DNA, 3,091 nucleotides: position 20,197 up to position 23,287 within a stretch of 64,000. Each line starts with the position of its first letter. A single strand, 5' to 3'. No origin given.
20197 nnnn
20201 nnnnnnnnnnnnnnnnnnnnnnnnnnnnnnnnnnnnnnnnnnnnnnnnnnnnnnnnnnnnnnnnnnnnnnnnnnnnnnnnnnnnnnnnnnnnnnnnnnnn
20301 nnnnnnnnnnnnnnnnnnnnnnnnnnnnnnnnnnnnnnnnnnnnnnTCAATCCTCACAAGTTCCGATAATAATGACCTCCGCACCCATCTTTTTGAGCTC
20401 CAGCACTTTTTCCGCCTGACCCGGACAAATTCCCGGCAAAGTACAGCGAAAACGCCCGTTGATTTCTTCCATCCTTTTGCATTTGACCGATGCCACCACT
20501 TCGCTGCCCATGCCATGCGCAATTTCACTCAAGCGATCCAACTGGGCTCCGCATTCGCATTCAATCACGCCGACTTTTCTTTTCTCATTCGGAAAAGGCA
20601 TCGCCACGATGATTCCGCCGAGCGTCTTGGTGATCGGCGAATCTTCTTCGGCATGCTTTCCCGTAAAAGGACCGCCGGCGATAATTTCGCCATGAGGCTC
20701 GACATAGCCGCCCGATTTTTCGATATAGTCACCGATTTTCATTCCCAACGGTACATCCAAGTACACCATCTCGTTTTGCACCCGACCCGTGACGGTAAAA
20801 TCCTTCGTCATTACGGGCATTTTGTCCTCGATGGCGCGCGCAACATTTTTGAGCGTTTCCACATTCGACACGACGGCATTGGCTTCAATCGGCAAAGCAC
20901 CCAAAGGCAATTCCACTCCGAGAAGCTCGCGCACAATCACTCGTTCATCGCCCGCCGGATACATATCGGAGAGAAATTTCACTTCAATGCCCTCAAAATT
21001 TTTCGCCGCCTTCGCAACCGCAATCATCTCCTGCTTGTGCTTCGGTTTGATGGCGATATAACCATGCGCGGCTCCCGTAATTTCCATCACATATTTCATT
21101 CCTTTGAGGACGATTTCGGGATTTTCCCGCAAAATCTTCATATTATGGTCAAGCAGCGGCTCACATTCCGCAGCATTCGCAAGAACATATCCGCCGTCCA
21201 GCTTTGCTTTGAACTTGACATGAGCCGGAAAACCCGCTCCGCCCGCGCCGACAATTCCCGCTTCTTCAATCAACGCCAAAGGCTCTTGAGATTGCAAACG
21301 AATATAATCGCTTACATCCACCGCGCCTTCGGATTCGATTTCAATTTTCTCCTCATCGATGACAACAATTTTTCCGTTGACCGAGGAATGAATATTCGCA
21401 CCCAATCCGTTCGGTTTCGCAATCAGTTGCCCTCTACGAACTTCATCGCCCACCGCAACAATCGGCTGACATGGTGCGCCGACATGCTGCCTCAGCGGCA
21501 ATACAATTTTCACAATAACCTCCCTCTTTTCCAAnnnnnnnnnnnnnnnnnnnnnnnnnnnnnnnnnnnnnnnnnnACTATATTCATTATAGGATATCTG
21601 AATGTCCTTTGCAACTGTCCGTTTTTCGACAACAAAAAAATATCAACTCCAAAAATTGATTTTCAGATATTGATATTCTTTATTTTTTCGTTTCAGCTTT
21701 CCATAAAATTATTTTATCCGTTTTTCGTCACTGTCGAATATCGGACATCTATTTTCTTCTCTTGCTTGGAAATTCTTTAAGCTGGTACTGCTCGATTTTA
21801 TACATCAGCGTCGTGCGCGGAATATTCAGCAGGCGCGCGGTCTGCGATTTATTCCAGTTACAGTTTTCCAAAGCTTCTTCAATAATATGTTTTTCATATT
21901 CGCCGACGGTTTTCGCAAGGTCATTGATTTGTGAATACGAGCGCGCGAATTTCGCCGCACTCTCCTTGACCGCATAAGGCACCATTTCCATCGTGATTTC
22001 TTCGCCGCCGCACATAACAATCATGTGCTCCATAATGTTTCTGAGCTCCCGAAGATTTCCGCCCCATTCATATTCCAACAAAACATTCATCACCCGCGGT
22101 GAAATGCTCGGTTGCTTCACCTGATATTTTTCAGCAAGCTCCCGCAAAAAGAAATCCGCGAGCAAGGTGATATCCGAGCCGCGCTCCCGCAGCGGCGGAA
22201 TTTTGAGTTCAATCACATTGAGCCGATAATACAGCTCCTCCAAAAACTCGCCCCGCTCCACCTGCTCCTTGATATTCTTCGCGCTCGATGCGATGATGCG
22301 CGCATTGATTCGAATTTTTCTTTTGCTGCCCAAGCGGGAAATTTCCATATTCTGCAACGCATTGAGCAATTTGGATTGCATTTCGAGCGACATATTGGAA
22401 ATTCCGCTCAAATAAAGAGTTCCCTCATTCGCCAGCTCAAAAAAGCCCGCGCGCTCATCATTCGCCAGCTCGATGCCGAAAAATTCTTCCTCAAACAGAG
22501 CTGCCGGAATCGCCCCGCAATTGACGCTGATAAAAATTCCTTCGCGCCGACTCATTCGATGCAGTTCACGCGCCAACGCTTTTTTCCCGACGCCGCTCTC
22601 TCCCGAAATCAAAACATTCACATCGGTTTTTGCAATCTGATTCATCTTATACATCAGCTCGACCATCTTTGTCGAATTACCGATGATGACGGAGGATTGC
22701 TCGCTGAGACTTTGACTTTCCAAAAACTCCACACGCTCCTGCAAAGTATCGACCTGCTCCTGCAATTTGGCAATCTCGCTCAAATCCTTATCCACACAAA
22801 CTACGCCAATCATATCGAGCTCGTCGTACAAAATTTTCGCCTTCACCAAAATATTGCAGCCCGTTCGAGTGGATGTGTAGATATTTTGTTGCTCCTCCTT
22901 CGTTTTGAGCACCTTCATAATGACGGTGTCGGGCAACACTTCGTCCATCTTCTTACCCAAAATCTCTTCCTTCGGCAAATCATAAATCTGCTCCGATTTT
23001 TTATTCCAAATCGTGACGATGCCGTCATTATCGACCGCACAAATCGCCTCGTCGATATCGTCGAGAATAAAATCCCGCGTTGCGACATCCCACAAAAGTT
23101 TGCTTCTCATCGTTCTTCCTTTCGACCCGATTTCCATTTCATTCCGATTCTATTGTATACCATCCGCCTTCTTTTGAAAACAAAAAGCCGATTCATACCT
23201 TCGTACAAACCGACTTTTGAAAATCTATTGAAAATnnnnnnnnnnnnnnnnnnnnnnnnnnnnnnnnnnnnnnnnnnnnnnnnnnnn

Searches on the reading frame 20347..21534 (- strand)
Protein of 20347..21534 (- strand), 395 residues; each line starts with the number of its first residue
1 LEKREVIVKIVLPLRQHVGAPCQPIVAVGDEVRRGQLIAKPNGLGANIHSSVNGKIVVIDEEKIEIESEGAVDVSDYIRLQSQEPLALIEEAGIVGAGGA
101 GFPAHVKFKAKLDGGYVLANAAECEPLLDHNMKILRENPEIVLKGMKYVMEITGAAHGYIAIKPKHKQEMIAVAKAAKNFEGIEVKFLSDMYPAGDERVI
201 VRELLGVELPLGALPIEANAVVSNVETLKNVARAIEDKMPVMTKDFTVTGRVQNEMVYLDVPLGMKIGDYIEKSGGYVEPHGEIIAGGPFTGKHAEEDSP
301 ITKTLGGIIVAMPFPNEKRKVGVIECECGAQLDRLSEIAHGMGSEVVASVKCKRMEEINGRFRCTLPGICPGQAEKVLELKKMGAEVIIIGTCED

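Call 67: search_protein_families(library=pfam, proteins=[window:20347-21534:-])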
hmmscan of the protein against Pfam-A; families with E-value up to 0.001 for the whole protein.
window:20347-21534:- (395 aa): 3 families
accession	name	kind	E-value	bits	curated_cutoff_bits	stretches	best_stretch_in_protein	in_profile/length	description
PF01512.22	Complex1_51K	-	2.4e-42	144.8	31.2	1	89-232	1-149/150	Nuo51 FMN-binding domain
PF13375.12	RnfC_N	-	1.1e-18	67.6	25.6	1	8-68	28-89/101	RnfC Barrel sandwich hybrid domain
PF10531.15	SLBB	-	0.00097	19.4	27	0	246-282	2-37/55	SLBB domain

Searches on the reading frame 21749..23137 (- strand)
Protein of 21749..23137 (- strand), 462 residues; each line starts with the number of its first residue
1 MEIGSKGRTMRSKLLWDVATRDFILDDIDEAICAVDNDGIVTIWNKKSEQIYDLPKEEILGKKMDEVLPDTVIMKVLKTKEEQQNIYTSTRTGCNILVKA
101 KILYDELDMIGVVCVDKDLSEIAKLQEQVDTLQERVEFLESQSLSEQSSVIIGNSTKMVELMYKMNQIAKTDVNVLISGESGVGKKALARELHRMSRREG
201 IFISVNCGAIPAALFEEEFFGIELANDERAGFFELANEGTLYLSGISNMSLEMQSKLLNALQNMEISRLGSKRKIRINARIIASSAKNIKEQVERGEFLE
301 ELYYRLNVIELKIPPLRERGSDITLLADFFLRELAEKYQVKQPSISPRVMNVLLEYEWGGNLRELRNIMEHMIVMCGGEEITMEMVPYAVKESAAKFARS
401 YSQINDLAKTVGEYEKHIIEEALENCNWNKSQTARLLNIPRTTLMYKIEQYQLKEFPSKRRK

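Call 42: search_protein_families(library=pfam, proteins=[window:21749-23137:-])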
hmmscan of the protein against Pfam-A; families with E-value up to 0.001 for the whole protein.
window:21749-23137:- (462 aa): 9 families
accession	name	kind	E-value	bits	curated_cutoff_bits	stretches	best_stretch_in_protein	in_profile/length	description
PF00158.32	Sigma54_activat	-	4.4e-50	170.1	20.2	1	151-311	1-167/168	Sigma-54 interaction domain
PF25601.1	AAA_lid_14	-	8.1e-24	83.7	27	1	317-396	1-80/87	AAA+ ATPase lid domain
PF14532.12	Sigma54_activ_2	-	8.9e-23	81.5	25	1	152-316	1-138/138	Sigma-54 interaction domain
PF02954.25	HTH_8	-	1.4e-15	57.2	22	1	412-451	3-42/42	Bacterial regulatory protein, Fis family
PF00989.32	PAS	-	1.2e-08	35.4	22.6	1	22-115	4-109/113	PAS fold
PF13191.12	AAA_16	-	1.9e-07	32.2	32.6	1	173-270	25-128/167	AAA ATPase domain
PF08448.16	PAS_4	-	9.7e-06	26.2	23.1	1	25-71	1-47/110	PAS fold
PF12860.13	PAS_7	-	2e-05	25.1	27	1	25-69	1-46/115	PAS fold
PF13426.13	PAS_9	-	4e-05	24.3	27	1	30-121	2-103/103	PAS domain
